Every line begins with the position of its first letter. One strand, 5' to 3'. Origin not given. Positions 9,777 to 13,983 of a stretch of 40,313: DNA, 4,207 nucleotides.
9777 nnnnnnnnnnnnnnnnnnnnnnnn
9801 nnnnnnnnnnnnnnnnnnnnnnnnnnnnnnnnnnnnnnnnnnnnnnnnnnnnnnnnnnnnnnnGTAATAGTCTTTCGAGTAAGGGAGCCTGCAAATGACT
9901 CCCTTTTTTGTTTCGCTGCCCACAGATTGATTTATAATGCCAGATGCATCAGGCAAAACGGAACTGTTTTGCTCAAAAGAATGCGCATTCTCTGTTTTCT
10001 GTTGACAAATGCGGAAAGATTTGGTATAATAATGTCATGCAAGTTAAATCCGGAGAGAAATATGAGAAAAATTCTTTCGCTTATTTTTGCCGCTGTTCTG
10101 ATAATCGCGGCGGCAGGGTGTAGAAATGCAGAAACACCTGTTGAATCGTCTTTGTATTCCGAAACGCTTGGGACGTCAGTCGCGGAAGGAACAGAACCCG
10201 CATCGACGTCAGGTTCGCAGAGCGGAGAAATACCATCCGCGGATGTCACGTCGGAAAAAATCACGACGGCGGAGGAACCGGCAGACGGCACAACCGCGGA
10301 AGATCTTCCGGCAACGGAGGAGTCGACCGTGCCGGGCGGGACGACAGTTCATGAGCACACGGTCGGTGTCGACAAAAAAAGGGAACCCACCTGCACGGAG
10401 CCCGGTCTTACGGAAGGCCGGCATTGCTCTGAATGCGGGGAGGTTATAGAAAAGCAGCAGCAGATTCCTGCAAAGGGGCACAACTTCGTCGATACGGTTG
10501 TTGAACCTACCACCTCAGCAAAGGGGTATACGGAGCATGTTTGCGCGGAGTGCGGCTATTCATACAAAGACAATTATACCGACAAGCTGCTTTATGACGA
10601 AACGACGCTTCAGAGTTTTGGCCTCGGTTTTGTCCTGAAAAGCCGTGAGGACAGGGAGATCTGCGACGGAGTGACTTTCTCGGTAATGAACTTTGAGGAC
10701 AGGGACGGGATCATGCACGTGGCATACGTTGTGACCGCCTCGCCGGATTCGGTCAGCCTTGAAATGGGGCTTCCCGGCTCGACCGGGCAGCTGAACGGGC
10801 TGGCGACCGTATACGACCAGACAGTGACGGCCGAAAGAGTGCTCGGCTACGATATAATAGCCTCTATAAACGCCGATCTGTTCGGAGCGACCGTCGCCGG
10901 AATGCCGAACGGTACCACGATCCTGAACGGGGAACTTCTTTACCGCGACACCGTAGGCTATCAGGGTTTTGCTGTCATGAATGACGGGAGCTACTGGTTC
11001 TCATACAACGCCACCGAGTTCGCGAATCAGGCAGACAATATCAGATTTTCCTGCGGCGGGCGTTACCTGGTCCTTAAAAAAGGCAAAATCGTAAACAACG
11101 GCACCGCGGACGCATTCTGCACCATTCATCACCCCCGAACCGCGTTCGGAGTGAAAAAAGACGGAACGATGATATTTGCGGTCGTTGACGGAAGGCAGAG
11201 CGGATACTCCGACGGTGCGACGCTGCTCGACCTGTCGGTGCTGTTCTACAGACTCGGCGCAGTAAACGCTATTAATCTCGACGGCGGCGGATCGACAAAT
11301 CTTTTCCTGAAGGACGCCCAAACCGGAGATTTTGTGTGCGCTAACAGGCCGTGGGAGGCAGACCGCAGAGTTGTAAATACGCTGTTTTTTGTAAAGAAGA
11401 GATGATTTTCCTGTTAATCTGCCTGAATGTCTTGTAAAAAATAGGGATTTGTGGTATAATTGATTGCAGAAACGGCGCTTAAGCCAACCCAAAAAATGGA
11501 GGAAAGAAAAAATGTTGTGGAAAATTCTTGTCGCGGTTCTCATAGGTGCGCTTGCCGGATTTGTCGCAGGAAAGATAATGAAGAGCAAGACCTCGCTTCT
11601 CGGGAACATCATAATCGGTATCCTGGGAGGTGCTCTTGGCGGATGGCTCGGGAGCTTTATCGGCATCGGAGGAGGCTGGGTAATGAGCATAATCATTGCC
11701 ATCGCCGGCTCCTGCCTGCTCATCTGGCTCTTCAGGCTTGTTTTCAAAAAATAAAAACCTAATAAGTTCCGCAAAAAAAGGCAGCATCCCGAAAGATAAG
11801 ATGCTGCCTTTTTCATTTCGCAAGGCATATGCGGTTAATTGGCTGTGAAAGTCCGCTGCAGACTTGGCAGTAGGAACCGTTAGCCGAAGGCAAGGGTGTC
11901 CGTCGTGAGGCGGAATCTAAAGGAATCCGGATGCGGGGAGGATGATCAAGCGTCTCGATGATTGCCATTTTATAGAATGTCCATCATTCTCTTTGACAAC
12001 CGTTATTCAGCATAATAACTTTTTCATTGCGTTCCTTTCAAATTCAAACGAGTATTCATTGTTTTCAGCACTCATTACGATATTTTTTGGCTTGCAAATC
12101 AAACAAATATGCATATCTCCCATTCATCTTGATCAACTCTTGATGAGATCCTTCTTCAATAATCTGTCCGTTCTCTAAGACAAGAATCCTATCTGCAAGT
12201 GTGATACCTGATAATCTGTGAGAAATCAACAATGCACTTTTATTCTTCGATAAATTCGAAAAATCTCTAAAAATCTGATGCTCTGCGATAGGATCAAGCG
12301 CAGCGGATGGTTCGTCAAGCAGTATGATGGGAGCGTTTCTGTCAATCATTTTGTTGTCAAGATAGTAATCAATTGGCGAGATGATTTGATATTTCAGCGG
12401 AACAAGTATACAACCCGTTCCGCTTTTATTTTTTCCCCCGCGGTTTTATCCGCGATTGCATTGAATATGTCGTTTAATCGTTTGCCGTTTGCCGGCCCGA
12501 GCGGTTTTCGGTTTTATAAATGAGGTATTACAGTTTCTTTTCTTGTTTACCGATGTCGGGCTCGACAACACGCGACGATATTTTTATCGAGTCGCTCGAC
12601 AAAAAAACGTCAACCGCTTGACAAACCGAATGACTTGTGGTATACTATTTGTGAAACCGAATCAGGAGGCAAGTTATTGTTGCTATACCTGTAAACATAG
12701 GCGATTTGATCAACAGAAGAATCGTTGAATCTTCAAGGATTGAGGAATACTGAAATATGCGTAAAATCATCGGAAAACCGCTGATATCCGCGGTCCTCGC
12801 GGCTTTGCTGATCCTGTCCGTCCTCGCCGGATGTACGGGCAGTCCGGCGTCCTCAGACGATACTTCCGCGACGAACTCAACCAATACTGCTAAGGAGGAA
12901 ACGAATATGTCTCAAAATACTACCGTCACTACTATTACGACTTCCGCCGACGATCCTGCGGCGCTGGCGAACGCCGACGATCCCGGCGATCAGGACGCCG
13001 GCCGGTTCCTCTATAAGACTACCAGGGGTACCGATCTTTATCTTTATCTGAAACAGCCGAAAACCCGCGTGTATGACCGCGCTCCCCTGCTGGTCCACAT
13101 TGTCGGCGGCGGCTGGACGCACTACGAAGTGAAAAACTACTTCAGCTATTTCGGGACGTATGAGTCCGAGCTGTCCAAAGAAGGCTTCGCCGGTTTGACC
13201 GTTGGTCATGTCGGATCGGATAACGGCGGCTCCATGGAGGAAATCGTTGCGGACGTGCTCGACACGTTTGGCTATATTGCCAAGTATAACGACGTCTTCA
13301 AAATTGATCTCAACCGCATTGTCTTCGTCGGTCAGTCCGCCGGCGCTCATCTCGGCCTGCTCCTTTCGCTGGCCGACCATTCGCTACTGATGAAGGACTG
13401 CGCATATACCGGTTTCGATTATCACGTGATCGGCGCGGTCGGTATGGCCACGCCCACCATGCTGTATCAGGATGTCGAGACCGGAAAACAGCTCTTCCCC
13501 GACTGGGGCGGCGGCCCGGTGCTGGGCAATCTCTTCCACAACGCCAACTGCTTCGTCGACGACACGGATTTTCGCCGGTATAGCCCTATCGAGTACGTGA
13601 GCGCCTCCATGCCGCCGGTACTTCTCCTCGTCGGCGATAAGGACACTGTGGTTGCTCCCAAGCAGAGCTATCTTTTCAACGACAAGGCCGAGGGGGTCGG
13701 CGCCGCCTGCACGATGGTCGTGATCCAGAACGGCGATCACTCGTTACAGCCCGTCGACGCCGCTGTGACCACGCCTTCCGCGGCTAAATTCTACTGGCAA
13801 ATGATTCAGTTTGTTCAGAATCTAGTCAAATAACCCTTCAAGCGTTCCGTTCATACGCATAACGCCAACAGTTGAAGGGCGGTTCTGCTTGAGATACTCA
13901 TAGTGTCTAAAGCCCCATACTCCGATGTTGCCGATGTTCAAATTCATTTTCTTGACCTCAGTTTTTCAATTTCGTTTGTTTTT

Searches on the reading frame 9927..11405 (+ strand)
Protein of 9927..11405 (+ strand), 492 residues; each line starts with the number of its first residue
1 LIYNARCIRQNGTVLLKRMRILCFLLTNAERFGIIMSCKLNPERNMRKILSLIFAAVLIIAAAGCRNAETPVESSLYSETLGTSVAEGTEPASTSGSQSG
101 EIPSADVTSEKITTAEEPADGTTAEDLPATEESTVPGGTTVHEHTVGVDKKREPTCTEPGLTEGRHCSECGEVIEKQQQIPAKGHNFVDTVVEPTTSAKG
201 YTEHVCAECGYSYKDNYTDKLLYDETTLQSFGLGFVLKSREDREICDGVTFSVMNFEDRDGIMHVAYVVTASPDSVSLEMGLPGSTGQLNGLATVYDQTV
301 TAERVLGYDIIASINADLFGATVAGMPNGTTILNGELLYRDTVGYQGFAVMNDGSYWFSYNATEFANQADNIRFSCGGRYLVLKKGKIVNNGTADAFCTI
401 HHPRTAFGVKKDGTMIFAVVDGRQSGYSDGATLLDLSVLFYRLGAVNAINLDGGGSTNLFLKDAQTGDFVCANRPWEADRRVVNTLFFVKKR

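Call 24: search_protein_families(library=pfam, proteins=[window:9927-11405:+], max_evalue=0.001)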
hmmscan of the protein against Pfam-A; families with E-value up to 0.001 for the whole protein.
window:9927-11405:+ (492 aa): 2 families
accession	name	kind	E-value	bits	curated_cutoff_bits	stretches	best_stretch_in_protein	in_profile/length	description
PF09992.14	NAGPA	-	2.8e-33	116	25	1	309-488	2-168/169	Phosphodiester glycosidase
PF08271.17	Zn_Ribbon_TF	-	2.9e-07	30.4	29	0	202-222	18-38/43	TFIIB zinc-binding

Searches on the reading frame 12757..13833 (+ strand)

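Call 24: search_protein_families(library=pfam, proteins=[window:12757-13833:+], max_evalue=0.001)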
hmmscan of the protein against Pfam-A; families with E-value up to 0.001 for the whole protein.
window:12757-13833:+ (358 aa): 4 families
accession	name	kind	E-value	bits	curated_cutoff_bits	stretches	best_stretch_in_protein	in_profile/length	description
PF20434.5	BD-FAE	-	4e-25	89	26.8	1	107-310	11-214/215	BD-FAE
PF00326.27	Peptidase_S9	-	3.7e-07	30.3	22.6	1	270-345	127-205/213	Prolyl oligopeptidase family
PF07859.19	Abhydrolase_3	-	5.4e-07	30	25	1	164-329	49-207/210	alpha/beta hydrolase fold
PF12697.13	Abhydrolase_6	-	0.0008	20.6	26.3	0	111-331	2-207/217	Alpha/beta hydrolase family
